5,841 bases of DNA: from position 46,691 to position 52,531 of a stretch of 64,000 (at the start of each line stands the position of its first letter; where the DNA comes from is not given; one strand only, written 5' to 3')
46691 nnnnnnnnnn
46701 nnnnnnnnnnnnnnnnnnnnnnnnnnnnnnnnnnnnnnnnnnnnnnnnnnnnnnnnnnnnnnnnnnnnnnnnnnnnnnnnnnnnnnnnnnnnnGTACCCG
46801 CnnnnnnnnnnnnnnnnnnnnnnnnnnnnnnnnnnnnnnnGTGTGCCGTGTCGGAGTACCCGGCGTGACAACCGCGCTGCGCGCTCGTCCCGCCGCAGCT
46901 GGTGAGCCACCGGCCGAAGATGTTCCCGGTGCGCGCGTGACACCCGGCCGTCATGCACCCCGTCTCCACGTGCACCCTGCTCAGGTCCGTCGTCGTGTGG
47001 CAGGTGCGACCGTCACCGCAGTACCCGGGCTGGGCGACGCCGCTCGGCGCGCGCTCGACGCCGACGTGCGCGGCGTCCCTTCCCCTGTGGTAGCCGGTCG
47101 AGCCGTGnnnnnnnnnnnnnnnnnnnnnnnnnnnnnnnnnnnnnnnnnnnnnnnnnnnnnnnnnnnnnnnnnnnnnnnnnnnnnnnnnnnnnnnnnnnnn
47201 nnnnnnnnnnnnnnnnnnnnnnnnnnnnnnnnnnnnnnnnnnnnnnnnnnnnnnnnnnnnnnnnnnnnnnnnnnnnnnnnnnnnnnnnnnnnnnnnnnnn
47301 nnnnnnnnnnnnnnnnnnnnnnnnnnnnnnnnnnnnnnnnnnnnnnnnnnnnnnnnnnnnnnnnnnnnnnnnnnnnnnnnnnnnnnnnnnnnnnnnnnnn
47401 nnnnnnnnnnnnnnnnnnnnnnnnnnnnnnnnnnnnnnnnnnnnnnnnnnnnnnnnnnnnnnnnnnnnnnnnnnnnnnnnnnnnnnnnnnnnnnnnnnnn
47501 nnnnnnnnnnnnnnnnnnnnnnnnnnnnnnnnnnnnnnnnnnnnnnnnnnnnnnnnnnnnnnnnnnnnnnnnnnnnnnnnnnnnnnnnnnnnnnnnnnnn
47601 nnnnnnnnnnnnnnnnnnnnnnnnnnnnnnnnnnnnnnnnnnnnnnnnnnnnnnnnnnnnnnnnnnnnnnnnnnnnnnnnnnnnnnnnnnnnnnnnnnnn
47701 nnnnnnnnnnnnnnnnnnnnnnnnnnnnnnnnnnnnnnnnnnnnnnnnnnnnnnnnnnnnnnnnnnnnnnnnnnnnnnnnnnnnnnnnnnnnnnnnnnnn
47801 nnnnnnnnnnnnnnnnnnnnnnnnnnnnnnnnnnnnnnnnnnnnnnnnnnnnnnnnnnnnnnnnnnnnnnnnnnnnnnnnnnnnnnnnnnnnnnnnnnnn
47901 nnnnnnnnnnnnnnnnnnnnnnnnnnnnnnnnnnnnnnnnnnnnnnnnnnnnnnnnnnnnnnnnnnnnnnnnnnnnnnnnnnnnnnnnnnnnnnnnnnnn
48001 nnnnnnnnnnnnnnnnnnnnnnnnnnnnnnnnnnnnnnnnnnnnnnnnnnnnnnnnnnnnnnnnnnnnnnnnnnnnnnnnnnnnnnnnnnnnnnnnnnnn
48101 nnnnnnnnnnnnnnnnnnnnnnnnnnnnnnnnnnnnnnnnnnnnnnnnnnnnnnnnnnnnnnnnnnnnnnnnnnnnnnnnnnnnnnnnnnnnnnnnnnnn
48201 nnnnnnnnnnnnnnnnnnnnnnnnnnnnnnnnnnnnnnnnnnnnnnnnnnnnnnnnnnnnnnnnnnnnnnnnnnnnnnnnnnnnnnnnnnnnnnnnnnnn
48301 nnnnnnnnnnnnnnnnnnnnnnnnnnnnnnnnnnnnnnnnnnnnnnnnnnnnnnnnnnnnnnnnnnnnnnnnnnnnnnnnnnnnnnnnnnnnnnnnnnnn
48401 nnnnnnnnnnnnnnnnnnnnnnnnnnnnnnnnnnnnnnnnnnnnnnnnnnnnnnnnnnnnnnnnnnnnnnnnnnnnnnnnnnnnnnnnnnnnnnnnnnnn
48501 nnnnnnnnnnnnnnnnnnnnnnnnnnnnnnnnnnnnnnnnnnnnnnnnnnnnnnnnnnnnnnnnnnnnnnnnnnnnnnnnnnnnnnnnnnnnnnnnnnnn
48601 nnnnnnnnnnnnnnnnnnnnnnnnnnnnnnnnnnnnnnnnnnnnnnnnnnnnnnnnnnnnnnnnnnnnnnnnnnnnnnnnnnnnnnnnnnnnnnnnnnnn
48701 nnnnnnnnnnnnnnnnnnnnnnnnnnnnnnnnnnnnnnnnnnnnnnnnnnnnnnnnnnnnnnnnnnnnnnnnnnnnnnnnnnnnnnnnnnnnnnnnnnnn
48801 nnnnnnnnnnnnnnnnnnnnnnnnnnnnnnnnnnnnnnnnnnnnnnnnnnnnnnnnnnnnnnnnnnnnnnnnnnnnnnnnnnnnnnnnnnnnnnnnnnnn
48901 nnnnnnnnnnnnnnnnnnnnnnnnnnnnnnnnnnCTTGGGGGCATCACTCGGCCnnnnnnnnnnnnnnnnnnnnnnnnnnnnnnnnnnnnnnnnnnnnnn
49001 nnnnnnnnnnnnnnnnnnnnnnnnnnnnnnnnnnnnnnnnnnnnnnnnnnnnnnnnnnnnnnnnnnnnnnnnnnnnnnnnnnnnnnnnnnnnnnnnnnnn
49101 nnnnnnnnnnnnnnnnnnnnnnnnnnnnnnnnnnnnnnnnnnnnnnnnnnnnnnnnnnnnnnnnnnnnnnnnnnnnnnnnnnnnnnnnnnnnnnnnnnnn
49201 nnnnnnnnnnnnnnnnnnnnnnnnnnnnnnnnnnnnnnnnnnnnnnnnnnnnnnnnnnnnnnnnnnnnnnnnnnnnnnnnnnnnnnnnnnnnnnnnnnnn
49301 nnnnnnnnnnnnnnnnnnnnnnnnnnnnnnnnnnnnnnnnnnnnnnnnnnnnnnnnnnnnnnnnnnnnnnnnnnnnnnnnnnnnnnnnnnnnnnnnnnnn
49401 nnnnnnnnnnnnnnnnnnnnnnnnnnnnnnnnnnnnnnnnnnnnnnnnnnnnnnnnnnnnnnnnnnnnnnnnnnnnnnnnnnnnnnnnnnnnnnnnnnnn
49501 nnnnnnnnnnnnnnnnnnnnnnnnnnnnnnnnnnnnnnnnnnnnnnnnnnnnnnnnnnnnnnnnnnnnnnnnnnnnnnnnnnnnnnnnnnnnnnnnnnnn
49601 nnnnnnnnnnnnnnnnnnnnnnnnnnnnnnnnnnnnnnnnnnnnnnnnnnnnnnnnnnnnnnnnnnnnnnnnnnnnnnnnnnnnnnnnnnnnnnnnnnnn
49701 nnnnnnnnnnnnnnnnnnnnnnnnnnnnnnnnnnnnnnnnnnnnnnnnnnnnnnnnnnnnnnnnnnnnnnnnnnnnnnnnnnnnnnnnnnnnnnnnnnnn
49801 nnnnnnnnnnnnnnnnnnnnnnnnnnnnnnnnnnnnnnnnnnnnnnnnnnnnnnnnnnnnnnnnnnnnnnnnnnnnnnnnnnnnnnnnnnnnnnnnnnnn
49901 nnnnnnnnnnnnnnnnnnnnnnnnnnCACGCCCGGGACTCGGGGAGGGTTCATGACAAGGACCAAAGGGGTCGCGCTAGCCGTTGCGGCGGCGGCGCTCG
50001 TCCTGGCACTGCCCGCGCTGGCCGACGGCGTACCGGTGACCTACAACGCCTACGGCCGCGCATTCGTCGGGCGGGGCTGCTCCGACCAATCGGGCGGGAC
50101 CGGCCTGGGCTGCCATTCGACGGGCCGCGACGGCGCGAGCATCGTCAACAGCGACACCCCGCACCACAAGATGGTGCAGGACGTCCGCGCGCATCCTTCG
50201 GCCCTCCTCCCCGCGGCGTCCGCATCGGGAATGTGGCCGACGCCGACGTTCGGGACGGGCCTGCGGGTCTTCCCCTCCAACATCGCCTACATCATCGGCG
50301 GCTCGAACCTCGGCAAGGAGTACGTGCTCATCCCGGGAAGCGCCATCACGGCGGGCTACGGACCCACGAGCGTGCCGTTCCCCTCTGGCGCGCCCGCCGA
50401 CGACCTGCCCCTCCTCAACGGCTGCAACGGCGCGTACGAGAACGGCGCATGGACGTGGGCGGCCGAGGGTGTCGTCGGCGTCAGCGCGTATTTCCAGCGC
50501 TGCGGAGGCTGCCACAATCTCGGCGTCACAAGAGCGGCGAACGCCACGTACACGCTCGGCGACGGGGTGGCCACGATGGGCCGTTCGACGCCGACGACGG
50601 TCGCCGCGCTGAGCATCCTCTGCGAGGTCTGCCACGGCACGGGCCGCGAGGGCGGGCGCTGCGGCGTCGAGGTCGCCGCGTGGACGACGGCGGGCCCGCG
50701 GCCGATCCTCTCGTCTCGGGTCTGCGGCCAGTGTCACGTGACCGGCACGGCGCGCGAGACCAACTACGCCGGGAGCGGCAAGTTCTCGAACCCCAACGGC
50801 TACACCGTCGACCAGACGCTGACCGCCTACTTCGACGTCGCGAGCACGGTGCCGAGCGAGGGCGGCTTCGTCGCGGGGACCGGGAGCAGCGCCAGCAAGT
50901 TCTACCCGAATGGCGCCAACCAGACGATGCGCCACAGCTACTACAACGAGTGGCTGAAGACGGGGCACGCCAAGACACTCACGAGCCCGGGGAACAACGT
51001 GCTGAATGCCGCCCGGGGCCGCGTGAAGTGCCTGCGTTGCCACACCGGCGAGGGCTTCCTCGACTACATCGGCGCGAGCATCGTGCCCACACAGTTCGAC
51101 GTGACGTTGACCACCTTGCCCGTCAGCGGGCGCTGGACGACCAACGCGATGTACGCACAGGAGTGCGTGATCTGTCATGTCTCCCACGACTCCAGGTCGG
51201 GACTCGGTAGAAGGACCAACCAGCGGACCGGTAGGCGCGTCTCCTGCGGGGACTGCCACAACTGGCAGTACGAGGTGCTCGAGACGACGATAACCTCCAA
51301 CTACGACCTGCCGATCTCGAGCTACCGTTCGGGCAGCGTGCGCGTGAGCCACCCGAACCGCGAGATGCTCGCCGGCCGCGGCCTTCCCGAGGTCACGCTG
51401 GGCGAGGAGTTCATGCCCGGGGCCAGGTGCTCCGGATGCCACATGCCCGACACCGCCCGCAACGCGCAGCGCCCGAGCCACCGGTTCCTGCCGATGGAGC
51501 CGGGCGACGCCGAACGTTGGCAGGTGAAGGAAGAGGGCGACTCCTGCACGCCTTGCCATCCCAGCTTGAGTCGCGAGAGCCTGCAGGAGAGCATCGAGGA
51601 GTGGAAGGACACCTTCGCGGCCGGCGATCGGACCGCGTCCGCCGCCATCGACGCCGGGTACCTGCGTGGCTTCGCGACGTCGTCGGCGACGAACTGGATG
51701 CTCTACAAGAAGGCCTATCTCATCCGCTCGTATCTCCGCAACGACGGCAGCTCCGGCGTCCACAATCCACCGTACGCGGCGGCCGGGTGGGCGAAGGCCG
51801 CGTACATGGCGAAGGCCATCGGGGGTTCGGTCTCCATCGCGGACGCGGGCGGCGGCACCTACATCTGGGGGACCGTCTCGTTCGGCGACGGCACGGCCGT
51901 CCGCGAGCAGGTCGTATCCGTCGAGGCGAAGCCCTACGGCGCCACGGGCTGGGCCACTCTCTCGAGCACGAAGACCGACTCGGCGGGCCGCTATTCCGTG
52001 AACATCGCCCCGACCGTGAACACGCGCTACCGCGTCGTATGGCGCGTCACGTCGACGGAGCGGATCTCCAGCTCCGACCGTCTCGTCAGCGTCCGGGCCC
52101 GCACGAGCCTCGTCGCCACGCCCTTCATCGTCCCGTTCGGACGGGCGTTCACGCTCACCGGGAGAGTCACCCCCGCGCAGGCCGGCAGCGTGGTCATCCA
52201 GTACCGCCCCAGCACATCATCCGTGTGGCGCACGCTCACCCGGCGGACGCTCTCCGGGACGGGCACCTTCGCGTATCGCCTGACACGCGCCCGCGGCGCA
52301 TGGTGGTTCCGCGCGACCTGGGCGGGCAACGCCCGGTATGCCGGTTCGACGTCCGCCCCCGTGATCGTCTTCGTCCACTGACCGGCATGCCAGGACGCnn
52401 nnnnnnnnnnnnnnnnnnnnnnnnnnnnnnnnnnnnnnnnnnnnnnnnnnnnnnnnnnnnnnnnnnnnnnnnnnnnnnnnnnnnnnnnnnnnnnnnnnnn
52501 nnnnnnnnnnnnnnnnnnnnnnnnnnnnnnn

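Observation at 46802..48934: Every cysteine of the 710-aa cytochrome sits in a C-Xn-CH pair: 13 canonical CXXCH interleaved with 9 Gly-rich CX4-10CH motifs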

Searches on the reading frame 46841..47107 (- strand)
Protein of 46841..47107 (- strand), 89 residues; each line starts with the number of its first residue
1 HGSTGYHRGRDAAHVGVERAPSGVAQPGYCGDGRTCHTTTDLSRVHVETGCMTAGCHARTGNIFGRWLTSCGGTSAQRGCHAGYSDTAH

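Call 40: search_solved_structures(query=A2, max_evalue=10, show_alignments=4)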
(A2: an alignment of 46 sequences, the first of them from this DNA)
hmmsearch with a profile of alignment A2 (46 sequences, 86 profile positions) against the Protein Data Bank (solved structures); distinct sequences matched with E-value up to 10: 0.

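Call 41: search_protein_families(library=pfam, alignment_id=A2, max_evalue=10)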
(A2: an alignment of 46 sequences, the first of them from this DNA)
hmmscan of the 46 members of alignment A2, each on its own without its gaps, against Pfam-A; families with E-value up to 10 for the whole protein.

A. member 1, seq(89 aa): 0 families

B. families by the number of members that match (of 46 scanned): 10 families
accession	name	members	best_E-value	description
PF15430.11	SVWC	3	0.038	Single domain von Willebrand factor type C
PF13384.12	HTH_23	1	0.046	Homeodomain-like domain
PF11976.14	Rad60-SLD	1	0.06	Ubiquitin-2 like Rad60 SUMO-like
PF23334.1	VWC2L_2nd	1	0.096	VWC2L-like domain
PF00243.23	NGF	1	0.13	Nerve growth factor family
PF11411.13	DNA_ligase_IV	1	0.24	DNA ligase IV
PF13164.11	Diedel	1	0.56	Diedel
PF17180.10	Zn_ribbon_3CxxC_2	1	1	Zinc-binding domain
PF13085.11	Fer2_3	1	2.4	2Fe-2S iron-sulfur cluster binding domain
PF01391.23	Collagen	1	4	Collagen triple helix repeat (20 copies)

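Call 52: find_homologous_proteins(query=A2, max_evalue=0.001)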
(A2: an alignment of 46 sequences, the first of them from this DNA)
Query A2 (46 sequences): 194 candidates shared short words with the query, none scored E <= 0.001.

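Call 57: predict_structure(alignment_id=A2)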
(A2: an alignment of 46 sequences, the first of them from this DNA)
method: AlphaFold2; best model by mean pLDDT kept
length: 89 residues; sequences in the alignment: 46
mean_pLDDT: 79.6   pTM: 0.67
mean pLDDT of the five models: 79.6, 78.3, 76.3, 72.4, 56.1
residues with pLDDT >= 90: 17; 70-90: 51; 50-70: 18; < 50: 3
segments of 3 or more residues with pLDDT < 50: none
pLDDT, mean of each block of 10 residues (from residue 1): 57 86 91 84 89 76 66 88 80
secondary structure, 60 per line:
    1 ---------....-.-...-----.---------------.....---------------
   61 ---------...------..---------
elements in order: H10-13 E17-19 H42-45 E70-72

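Call 59: search_protein_representatives(alignment_id=A2)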
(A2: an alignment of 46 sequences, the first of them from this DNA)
Query: 46 sequences, 86 profile positions. Proteins with E-value up to 0.001 (for the whole library): 33; up to 1e-10: 26; up to 1e-30: 14. The best 33 are listed.
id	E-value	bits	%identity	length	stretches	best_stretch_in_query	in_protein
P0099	6.0e-131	443.0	-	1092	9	5-83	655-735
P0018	3.9e-89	309.0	-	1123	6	1-84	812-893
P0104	6.5e-81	282.6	-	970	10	5-85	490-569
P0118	7.5e-77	269.6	-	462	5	5-81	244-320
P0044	5.6e-76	266.8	-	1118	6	5-84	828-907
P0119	1.2e-64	230.5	-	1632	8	1-83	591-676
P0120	4.0e-39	148.7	-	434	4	1-86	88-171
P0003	5.5e-39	148.3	-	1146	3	4-83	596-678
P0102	6.4e-39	148.0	-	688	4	6-81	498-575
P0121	1.4e-35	137.4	-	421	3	6-86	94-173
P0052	1.8e-35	137.0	-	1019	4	5-84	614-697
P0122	9.4e-35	134.7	-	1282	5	4-82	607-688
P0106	9.1e-34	131.5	-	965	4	6-86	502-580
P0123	1.5e-33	130.8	-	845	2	6-84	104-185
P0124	7.4e-21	90.2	-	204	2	6-83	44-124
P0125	6.5e-20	87.1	-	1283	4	4-86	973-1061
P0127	3.5e-19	84.8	-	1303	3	4-83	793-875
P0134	4.8e-07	45.9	-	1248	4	5-86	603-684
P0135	7.6e-07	45.2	-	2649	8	7-85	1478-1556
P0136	1.3e-06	44.5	-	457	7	23-65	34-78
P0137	1.9e-06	43.9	-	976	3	10-82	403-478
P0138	2.7e-06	43.5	-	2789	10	29-86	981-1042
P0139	8.8e-05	38.6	-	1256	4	14-82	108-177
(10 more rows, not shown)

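Call 60: fold_search(model_id=the predicted structure, library=pdb)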
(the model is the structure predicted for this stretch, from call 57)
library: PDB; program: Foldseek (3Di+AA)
matches with E <= 10: 0; with E <= 0.001: 0
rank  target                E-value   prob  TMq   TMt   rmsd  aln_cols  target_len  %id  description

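Call 61: list_cluster_members(proteins=[P0119, P0122, P0125, P0127, P0134, P0135, P0136, P0137, P0138, P0139])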
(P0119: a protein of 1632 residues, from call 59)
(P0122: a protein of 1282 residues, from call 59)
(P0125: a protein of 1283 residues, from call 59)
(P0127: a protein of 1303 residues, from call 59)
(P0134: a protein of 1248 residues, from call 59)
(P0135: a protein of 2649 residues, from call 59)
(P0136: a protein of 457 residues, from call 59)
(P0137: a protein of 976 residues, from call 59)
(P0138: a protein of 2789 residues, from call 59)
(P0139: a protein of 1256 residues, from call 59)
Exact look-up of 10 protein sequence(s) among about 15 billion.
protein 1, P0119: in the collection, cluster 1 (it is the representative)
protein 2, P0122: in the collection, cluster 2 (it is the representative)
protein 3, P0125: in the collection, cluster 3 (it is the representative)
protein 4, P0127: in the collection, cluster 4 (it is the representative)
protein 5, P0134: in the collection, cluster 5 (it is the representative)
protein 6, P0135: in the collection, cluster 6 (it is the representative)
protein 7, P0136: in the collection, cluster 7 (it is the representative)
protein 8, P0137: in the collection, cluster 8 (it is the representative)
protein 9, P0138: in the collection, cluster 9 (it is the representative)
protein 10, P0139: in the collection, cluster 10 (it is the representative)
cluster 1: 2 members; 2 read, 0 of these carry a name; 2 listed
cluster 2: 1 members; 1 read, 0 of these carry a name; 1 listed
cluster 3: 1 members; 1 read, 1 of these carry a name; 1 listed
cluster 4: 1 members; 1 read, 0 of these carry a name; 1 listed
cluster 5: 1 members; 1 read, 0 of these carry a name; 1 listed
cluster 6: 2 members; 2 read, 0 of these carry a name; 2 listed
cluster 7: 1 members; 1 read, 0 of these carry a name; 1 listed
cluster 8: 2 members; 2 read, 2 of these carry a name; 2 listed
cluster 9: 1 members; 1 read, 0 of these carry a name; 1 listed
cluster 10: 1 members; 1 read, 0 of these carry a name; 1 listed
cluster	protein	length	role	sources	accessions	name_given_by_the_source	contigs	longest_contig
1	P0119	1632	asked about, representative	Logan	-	-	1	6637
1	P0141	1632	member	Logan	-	-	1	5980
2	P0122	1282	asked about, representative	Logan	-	-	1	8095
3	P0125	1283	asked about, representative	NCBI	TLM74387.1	MAG: hypothetical protein FDZ70_07265, partial [Actinobacteria bacterium]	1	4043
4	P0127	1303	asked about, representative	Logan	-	-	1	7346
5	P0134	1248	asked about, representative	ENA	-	-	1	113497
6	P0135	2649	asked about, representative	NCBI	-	-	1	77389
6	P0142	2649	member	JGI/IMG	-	-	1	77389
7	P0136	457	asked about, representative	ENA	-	-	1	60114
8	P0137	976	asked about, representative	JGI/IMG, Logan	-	hypothetical protein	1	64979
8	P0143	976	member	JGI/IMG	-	hypothetical protein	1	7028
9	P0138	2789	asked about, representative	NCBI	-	-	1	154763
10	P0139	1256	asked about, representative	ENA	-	-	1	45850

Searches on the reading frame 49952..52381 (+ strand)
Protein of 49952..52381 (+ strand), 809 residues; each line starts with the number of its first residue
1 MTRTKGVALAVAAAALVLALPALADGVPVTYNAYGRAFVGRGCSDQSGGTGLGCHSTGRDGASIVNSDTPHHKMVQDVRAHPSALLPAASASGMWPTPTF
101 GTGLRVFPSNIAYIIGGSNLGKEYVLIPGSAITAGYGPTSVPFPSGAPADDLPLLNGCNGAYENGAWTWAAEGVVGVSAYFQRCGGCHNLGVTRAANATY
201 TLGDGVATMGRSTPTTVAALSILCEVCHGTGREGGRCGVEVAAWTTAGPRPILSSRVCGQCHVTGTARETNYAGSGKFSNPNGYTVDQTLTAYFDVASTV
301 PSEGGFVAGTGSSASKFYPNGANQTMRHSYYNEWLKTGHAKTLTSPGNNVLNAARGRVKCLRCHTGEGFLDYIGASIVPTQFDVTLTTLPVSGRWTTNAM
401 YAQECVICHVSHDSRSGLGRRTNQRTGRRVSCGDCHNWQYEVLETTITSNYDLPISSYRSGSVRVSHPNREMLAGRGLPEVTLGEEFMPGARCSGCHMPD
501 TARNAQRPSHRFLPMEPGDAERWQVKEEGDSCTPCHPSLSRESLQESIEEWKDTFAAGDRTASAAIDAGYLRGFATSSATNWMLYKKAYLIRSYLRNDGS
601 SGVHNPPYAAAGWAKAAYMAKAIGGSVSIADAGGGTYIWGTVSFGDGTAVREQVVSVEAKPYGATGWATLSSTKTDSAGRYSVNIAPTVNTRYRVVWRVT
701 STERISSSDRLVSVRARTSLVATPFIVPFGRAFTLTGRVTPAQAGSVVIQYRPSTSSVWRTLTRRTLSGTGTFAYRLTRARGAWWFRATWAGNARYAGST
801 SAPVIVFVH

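Call 4: search_protein_families(library=pfam, proteins=[window:49952-52381:+], max_evalue=1)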
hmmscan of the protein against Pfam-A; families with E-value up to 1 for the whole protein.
window:49952-52381:+ (809 aa): 9 families
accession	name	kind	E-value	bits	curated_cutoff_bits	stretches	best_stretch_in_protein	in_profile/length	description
PF14522.11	Cytochrome_C7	-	5.7e-10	39.3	24.8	4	400-440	11-52/67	Cytochrome c7 and related cytochrome c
PF22113.1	Mtrc-MtrF_II-IV_dom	-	2.8e-09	37.2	30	3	402-550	6-140/176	Outer membrane cytochrome MtrC/MtrF-like, domains II/IV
PF16640.11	Big_3_5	-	1.3e-06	29.3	35.5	1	723-808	4-87/88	Bacterial Ig-like domain (group 3)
PF02335.20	Cytochrom_C552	-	2.1e-06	27.4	24.1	1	487-616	241-369/438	Cytochrome c552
PF13435.11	Cytochrome_C554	-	0.0011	20.3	20.8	1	400-436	46-83/84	Cytochrome c554 and c-prime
PF14537.11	Cytochrom_c3_2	-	0.052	14.4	25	0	400-437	24-65/79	Cytochrome c3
PF02369.22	Big_1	-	0.072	13.6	34.9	1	630-703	13-84/93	Bacterial Ig-like domain (group 1)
PF09699.15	Paired_CXXCH_1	-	0.23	11.6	20.6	1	402-438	6-38/41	Doubled CXXCH motif (Paired_CXXCH_1)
PF14495.11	Cytochrom_C550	-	0.27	11.4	27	0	255-270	34-49/136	Cytochrome c-550 domain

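Call 5: search_protein_families(library=ncbifam, proteins=[window:49952-52381:+], max_evalue=1)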
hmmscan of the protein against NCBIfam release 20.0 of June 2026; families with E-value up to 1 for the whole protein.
window:49952-52381:+ (809 aa): 8 families
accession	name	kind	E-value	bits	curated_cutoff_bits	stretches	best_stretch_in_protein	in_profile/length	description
TIGR03508.1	decahem_SO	subfamily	4.3e-05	23.1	192.2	1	487-551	31-92/258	DmsE family decaheme c-type cytochrome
NF045713.1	CxxCH_16_HmcA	equivalog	0.00025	19.8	400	1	359-444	78-147/541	sulfate respiration complex hexadecaheme cytochrome HmcA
NF041028.1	decahem_GSU2203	exception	0.0044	16.3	325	1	338-439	84-184/317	GSU2203 family decaheme c-type cytochrome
NF058648.1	ECF_sub_HI1622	equivalog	0.0093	16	100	1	634-696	23-79/180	NikL family nickel/cobalt ECF transporter subunit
TIGR03153.1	cytochr_NrfH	equivalog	0.014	15.5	134.2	1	329-437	39-134/138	cytochrome c nitrite reductase small subunit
NF041198.1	UshA_like_PCGU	equivalog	0.032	12.8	275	1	182-267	443-513/519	UshA-like (seleno)protein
NF008339.0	PRK11125.1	equivalog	0.084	11.5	595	0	255-295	213-250/487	ammonia-forming cytochrome c nitrite reductase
TIGR04315.1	octaheme_Shew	subfamily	0.84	8.6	375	1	354-438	184-252/440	tetrathionate reductase family octaheme c-type cytochrome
